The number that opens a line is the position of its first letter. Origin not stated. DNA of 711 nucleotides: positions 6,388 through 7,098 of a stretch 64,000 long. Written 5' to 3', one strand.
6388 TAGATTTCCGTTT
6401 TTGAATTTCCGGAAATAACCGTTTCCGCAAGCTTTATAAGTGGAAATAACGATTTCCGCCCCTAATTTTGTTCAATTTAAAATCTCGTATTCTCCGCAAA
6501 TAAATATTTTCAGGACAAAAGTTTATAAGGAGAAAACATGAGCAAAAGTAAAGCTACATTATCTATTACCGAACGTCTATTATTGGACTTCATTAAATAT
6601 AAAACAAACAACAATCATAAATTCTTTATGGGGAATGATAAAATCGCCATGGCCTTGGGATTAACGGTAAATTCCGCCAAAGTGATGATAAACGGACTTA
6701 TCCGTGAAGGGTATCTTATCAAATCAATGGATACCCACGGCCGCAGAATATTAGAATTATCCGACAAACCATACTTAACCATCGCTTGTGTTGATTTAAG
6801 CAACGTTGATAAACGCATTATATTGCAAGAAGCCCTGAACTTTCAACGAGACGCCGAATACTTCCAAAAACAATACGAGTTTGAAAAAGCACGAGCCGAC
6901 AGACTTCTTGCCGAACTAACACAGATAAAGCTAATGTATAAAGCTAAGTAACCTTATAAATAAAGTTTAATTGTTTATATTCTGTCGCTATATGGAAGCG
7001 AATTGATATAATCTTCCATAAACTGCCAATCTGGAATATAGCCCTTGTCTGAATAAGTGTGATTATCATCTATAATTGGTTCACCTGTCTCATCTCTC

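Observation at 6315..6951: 22-bp-spaced iteron-like palindromic repeats upstream of a small winged-helix protein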

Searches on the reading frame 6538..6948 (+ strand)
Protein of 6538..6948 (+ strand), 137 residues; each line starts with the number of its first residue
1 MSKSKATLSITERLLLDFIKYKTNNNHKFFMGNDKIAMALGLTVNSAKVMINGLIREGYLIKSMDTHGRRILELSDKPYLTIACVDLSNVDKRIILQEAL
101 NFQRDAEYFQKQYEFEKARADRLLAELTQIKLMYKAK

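Call 5: search_protein_families(library=pfam, proteins=[window:6538-6948:+], max_evalue=10)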
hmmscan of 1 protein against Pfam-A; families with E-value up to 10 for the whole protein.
window:6538-6948:+ (137 aa): 4 families
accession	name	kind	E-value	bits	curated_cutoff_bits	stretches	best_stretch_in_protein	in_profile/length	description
PF13730.12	HTH_36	-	9.9e-05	22.5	25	1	13-60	8-55/55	Helix-turn-helix domain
PF22764.1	E217_Gp32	-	0.054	13.6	27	1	22-70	82-131/144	Tail fiber protein gp32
PF01325.25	Fe_dep_repress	-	0.18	12.5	26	1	27-63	19-55/60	Iron dependent repressor, N-terminal DNA binding domain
PF08784.17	RPA_C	-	0.2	12.8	22.6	1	6-65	47-104/106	Replication protein A C terminal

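Call 11: find_homologous_proteins(query=window:6538-6948:+, max_evalue=0.001)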
Query window:6538-6948:+ (137 aa): 155 proteins with E <= 0.001 among 172 candidates; the best 120 are listed.
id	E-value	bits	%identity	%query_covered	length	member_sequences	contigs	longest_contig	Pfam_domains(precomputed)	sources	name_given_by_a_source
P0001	3.8e-78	277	96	100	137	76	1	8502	-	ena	-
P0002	4.3e-77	274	98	96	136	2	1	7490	-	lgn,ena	-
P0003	5.1e-75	267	91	96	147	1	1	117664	-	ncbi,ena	-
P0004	7.3e-75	266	95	96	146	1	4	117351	PF13730.13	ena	-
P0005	9.4e-75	266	94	96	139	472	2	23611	-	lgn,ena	-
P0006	1.5e-74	265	95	96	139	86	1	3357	-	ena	-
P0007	1.5e-74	265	95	96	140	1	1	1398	-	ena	-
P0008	1.2e-73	263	93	96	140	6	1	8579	-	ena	-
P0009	8.1e-68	244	92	96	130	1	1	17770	-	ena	-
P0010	1.3e-66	240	90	96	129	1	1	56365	-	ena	-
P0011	3.9e-64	232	82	96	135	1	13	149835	PF13730.13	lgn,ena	-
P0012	1.1e-63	230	88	91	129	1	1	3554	-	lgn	-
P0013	1.7e-63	230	79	99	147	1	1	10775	PF13730.13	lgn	-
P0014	2.7e-63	229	80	96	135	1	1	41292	PF13730.13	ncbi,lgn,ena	-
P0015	6.8e-63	228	80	96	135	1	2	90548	-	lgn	-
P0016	1.1e-62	227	81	96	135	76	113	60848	PF13730.13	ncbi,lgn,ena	-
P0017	1.1e-62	227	80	96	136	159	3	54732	PF13730.13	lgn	-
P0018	1.5e-62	227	80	96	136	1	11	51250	PF13730.13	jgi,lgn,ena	-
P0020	1.9e-62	226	80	96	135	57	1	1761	PF13730.13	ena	-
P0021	2.2e-62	226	81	93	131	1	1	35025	PF13730.13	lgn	-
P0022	2.6e-62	226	80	96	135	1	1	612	PF13730.13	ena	-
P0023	3.2e-62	226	79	96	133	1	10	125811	PF13730.13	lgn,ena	-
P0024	3.9e-62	225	78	96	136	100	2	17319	PF13730.13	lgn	-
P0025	4.0e-62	225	78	96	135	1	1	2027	PF13730.13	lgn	-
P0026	4.4e-62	225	80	96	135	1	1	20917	PF13730.13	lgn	-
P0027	4.5e-62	225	80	93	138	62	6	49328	PF13730.13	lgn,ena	-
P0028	4.5e-62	225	79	96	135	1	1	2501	PF13730.13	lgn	-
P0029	5.1e-62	225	80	96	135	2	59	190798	PF13730.13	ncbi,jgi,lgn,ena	-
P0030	5.2e-62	225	80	96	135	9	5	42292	PF13730.13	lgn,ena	-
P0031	5.2e-62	225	79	96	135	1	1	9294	PF13730.13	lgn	-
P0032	6.9e-62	225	79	96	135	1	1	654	PF13730.13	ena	-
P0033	7.3e-62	225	79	96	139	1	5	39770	PF13730.13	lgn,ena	-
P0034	7.4e-62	225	79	96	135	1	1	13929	PF13730.13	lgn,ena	-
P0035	7.7e-62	224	80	96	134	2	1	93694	PF13730.13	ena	-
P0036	9.1e-62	224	80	96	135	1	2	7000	PF13730.13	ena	-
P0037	1.0e-61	224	79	96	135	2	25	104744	PF13730.13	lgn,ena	-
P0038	1.4e-61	224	80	96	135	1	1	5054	PF13730.13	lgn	-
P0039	1.5e-61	224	77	96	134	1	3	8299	PF13730.13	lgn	-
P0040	1.6e-61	223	80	96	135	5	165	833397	PF13730.13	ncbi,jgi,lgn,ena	-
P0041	1.8e-61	223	78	96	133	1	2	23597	PF13730.13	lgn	-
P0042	2.2e-61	223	80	93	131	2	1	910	PF13730.13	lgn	-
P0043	2.8e-61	223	78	96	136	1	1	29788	PF13730.13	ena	-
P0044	3.5e-61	222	79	96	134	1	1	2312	PF13730.13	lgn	-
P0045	3.7e-61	222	78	96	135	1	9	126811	PF13730.13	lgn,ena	-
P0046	4.3e-61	222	78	96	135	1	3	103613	PF13730.13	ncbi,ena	-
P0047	4.4e-61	222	79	95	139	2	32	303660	PF13730.13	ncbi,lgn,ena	-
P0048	4.8e-61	222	78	96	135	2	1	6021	PF13730.13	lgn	-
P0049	4.8e-61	222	77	96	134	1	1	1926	PF13730.13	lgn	-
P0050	5.5e-61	222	77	97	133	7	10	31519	PF13730.13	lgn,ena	-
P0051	5.7e-61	222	77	97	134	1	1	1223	PF13730.13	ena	-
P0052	6.1e-61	222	80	93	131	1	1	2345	PF13730.13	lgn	-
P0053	6.4e-61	221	79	96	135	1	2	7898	PF13730.13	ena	-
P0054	6.9e-61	221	77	96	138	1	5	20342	PF13730.13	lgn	-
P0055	7.4e-61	221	79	96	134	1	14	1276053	PF13730.13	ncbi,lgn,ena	ncbi:MAG: hypothetical protein V8R23_09105 [Alphaproteobacteria bacterium]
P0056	7.5e-61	221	77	96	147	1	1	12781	PF13730.13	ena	-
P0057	8.7e-61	221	77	97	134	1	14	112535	PF13730.13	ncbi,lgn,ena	-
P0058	9.2e-61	221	77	96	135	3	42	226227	PF13730.13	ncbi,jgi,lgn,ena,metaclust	metaclust:\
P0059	9.8e-61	221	77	97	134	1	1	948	PF13730.13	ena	-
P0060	1.1e-60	221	80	93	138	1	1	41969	PF13730.13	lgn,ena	-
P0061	1.1e-60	221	76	99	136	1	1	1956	PF13730.13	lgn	-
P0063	1.2e-60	221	78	96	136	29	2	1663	PF13730.13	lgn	-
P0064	1.2e-60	221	79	96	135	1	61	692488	PF13730.13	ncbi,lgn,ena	-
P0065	1.2e-60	221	78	96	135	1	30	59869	PF13730.13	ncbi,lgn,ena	-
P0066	1.5e-60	220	77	96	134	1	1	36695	PF13730.13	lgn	-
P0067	1.8e-60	220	78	96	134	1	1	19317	PF13730.13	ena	-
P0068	2.4e-60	220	78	96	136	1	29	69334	PF13730.13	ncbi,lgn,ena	-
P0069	3.3e-60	219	76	97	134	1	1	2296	PF13730.13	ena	-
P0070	3.9e-60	219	79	93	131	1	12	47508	PF13730.13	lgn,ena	-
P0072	4.7e-60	219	78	96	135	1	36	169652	PF13730.13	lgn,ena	-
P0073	5.4e-60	218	77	96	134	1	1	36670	PF13730.13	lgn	-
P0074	6.0e-60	218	78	96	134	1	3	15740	PF13730.13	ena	-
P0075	6.4e-60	218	77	96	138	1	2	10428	PF13730.13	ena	-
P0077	7.0e-60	218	77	96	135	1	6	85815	PF13730.13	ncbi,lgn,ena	-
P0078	7.1e-60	218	77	96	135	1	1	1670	PF13730.13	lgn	-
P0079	7.7e-60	218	81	92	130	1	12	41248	PF13730.13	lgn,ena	-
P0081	8.3e-60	218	80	93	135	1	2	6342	PF13730.13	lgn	-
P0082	1.1e-59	218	77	96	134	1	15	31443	PF13730.13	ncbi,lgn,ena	-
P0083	1.2e-59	217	77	96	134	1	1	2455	PF13730.13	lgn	-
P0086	2.2e-59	217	77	96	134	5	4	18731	PF13730.13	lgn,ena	-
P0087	2.6e-59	216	77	96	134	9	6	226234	PF13730.13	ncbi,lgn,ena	-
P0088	3.0e-59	216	80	93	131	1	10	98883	PF13730.13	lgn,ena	-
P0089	4.8e-59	215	77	96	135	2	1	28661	PF13730.13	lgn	-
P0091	3.5e-57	209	77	96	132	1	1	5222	PF13730.13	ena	-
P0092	9.9e-56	205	80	86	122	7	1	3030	PF13730.13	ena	-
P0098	7.2e-52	192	82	80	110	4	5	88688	PF13730.13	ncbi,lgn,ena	-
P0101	4.3e-49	183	82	77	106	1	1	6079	PF13730.13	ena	-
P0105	1.5e-47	178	67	96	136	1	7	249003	PF01325.26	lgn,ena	-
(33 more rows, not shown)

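Call 12: find_encoding_contigs(protein=P0055, flank=8000, max_places=4)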
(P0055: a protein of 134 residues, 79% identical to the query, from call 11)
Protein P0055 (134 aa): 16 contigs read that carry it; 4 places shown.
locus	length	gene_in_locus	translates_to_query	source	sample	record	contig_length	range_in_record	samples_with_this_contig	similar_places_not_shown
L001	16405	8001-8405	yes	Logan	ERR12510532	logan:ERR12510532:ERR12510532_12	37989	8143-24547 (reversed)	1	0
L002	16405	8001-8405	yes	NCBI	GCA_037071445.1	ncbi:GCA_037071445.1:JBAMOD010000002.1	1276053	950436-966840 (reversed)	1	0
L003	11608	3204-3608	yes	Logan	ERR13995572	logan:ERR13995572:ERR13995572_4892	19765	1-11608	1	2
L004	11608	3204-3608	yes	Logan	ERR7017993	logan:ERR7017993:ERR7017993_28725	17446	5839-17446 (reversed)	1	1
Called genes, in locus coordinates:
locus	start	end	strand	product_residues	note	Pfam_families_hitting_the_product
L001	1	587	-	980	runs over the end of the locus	PF13304:AAA_21 (faint), PF02463:SMC_N (weak)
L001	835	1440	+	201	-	PF10544:T5orf172 (weak)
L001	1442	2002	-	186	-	-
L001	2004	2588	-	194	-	PF00589:Phage_integrase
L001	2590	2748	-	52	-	-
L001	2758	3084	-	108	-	PF12599:DUF3768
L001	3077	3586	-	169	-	PF00023:Ank (faint), PF12796:Ank_2, PF13606:Ank_3 (faint), PF13637:Ank_4 (faint), PF13857:Ank_5, PF12796:Ank_2 (weak)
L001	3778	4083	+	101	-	-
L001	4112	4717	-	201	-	PF00239:Resolvase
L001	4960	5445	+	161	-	-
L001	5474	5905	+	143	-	PF09851:SHOCT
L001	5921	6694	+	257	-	PF09851:SHOCT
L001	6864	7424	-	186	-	PF00023:Ank (faint), PF13637:Ank_4 (faint), PF12796:Ank_2, PF13606:Ank_3 (faint)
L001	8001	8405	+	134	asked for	PF13730:HTH_36 (weak)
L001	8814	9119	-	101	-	-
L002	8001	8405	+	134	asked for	PF13730:HTH_36 (weak)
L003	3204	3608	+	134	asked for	PF13730:HTH_36 (weak)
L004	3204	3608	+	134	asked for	PF13730:HTH_36 (weak)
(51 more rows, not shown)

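Call 13: find_encoding_contigs(protein=P0105, flank=8000, max_places=4)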
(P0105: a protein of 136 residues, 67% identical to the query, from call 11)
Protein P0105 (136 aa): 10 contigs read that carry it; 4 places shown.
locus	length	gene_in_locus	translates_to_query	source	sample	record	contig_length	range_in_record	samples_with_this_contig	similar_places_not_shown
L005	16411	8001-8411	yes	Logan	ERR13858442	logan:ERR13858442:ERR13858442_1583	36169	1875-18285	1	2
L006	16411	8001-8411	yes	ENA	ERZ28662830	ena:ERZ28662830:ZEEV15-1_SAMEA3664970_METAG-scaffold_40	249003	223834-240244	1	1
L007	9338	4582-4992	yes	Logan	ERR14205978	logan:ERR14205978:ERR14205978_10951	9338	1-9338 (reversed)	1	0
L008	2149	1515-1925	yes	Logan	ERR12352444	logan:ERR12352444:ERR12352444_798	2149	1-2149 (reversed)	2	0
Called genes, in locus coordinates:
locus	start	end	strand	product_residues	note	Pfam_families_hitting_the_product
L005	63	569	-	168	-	-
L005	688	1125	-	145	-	-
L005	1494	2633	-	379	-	-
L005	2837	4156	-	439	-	PF01637:ATPase_2 (faint), PF13173:AAA_14, PF13635:DUF4143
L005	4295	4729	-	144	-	-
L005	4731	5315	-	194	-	PF00589:Phage_integrase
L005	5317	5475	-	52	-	-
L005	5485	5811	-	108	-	PF12599:DUF3768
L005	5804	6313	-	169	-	PF12796:Ank_2, PF13606:Ank_3 (faint), PF00023:Ank (faint), PF13637:Ank_4 (faint), PF13857:Ank_5, PF12796:Ank_2 (weak)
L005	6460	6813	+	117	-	-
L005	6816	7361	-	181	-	PF00023:Ank (faint), PF13637:Ank_4 (faint), PF13606:Ank_3 (faint), PF12796:Ank_2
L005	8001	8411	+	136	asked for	PF01325:Fe_dep_repress (faint)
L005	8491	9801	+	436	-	-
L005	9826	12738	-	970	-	PF04851:ResIII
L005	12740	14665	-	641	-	PF01555:N6_N4_Mtase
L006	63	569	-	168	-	-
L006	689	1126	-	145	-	-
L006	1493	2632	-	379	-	PF13576:Pentapeptide_3 (faint)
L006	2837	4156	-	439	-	PF01637:ATPase_2 (faint), PF13173:AAA_14, PF13635:DUF4143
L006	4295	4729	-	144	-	-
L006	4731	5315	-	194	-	PF00589:Phage_integrase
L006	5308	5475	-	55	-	-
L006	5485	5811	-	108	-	PF12599:DUF3768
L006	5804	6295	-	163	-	PF12796:Ank_2, PF13606:Ank_3 (faint), PF13637:Ank_4 (faint), PF00023:Ank (faint), PF12796:Ank_2, PF13857:Ank_5, PF12796:Ank_2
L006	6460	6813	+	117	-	-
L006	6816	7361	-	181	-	PF00023:Ank (faint), PF13637:Ank_4 (faint), PF13606:Ank_3 (faint), PF12796:Ank_2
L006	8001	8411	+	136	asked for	PF01325:Fe_dep_repress (faint)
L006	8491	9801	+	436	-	-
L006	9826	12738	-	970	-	PF04851:ResIII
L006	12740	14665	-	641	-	PF01555:N6_N4_Mtase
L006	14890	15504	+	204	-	PF00239:Resolvase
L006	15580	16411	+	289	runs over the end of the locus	PF08878:HamA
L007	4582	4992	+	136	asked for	PF01325:Fe_dep_repress (faint)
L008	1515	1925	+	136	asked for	PF01325:Fe_dep_repress (faint)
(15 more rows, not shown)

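Call 26: find_related_loci(query=A1, collection=genome_contigs, flank=10000)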
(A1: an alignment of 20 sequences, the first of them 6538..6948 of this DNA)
Query A1 (137 aa) in genome_contigs; peptide patterns used: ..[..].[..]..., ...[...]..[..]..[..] (x = any residue, [..] = any of these).
183 stretches matched a pattern; 25 encode a relative of the query (tblastn E <= 1e-3); 25 distinct loci.
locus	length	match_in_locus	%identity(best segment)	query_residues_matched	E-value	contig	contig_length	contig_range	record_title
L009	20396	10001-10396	97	1-132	2e-85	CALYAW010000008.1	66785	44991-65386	MAG: uncultured Alphaproteobacteria bacterium isolate BRZ_DM__bin108 genome assembly, contig: BRZ_DM__NODE_657_length_66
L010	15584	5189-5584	96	1-132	8e-85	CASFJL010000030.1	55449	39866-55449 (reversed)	uncultured proteobacterium isolate B15_L3_338338_idba_bin.30 genome assembly, contig: B15_L3_338338_idba_bin.30.fa_scaff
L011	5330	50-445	95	1-132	3e-84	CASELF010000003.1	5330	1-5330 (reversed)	uncultured bacterium isolate CO.O54.metabat-bins.55 genome assembly, contig: CO.O54.metabat-bins.55.fa_k141_7501741, who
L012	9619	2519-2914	95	1-132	1e-83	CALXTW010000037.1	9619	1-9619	MAG: uncultured Alphaproteobacteria bacterium isolate BRZ_RR__bin74 genome assembly, contig: BRZ_RR__NODE_10719_length_9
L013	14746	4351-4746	95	1-132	4e-83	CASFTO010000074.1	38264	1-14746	uncultured Alphaproteobacteria bacterium isolate SI.A54.metabat-bins.112 genome assembly, contig: SI.A54.metabat-bins.11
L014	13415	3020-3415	94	1-132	3e-82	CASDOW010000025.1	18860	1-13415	uncultured bacterium isolate A102_L1_328328_idba_bin.151 genome assembly, contig: A102_L1_328328_idba_bin.151.fa_scaffol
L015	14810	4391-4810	91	1-132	6e-82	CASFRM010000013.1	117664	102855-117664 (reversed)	uncultured proteobacterium isolate A86_L4_360360_idba_bin.2 genome assembly, contig: A86_L4_360360_idba_bin.2.fa_scaffol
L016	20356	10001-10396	77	1-132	2e-68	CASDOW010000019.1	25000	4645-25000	uncultured bacterium isolate A102_L1_328328_idba_bin.151 genome assembly, contig: A102_L1_328328_idba_bin.151.fa_scaffol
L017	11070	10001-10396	77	1-132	5e-68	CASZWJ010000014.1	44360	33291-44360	MAG: uncultured Alphaproteobacteria bacterium isolate extra-SRR5580761.40_1677796859 genome assembly, contig: NODE_929_l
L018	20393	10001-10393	77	1-131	5e-67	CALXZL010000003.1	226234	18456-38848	MAG: uncultured Alphaproteobacteria bacterium isolate BRZ_FT__bin57 genome assembly, contig: BRZ_FT__NODE_46_length_2262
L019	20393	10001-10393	77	1-131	4e-67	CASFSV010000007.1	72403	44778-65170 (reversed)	uncultured Alphaproteobacteria bacterium isolate SI.O7.metabat-bins.100 genome assembly, contig: SI.O7.metabat-bins.100.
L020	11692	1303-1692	76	1-130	2e-66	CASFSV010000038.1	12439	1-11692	uncultured Alphaproteobacteria bacterium isolate SI.O7.metabat-bins.100 genome assembly, contig: SI.O7.metabat-bins.100.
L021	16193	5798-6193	93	1-132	8e-83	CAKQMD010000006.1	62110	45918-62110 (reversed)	MAG: uncultured Alphaproteobacteria bacterium isolate REFINED_METABAT215_TOP10_CONTIGS_1500_ASSEMBLY_K77_MERGED__Nepal_M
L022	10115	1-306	95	31-132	4e-63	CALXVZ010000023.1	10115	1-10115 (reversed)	MAG: uncultured Alphaproteobacteria bacterium isolate BRZ_SF__bin16 genome assembly, contig: BRZ_SF__NODE_10030_length_1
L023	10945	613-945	78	1-132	3e-62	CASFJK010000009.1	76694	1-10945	uncultured proteobacterium isolate B12_L1_324324_idba_bin.34 genome assembly, contig: B12_L1_324324_idba_bin.34.fa_scaff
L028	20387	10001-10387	50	1-130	1e-35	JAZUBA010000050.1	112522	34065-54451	MAG: Alphaproteobacteria bacterium isolate T1900045318_YK20190007.MAGScoT_cleanbin_000005 SGB_6327_k141_1091133, whole g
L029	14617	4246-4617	49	8-132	3e-33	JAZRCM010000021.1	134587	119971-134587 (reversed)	MAG: Alphaproteobacteria bacterium isolate T1900045514_YK20190208.MAGScoT_cleanbin_000005 SGB_7587_k141_2198957, whole g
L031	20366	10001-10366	48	10-132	2e-31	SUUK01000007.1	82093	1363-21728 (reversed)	MAG: Alphaproteobacteria bacterium isolate SIG44 NODE_1750_length_82093_cov_4.393639, whole genome shotgun sequence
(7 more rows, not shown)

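Call 28: predict_structure(alignment_id=A1)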
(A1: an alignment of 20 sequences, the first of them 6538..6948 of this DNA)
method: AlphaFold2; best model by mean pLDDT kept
length: 137 residues; sequences in the alignment: 20
mean_pLDDT: 78.7   pTM: 0.52
mean pLDDT of the five models: 78.7, 78.5, 77.7, 76.2, 75.5
residues with pLDDT >= 90: 16; 70-90: 97; 50-70: 16; < 50: 8
segments of 3 or more residues with pLDDT < 50: 1-5, 84-86
pLDDT, mean of each block of 10 residues (from residue 1): 57 84 73 82 88 91 85 83 54 71 80 87 88 78
secondary structure, 60 per line:
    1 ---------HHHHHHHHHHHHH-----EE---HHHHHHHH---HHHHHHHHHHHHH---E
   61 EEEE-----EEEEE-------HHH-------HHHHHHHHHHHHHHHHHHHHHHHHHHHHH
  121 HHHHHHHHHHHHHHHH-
elements in order: H10-22 H33-40 H44-56 E60-64 E70-74 H92-136

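Call 29: search_protein_representatives(alignment_id=A1)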
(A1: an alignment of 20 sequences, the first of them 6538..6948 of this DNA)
Query: 20 sequences, 136 profile positions. Proteins with E-value up to 0.001 (for the whole library): 82; up to 1e-10: 60; up to 1e-30: 11. The best 82 are listed.
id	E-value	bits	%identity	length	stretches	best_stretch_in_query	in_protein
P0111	1.8e-54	199.5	-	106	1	31-134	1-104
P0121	1.2e-50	187.1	-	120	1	1-92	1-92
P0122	1.7e-39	151.0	-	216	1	1-132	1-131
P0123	6.0e-38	146.0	-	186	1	1-134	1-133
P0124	4.9e-36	139.8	-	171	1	1-130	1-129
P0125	5.1e-35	136.5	-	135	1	1-97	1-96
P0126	2.8e-34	134.1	-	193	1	7-131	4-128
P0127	1.6e-33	131.6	-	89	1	1-67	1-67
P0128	2.7e-33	130.9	-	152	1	1-133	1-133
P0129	1.0e-32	129.0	-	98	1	1-99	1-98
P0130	8.9e-32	126.0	-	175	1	1-126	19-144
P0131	1.7e-30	121.8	-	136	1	1-62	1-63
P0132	2.7e-30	121.2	-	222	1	1-132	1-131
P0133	6.4e-30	120.0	-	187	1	6-133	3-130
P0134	8.0e-30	119.6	-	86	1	31-93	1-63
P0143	1.3e-24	102.8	-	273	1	7-113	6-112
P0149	9.4e-23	96.8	-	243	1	1-133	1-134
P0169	1.7e-15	73.3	-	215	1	1-131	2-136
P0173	7.4e-13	64.7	-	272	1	1-125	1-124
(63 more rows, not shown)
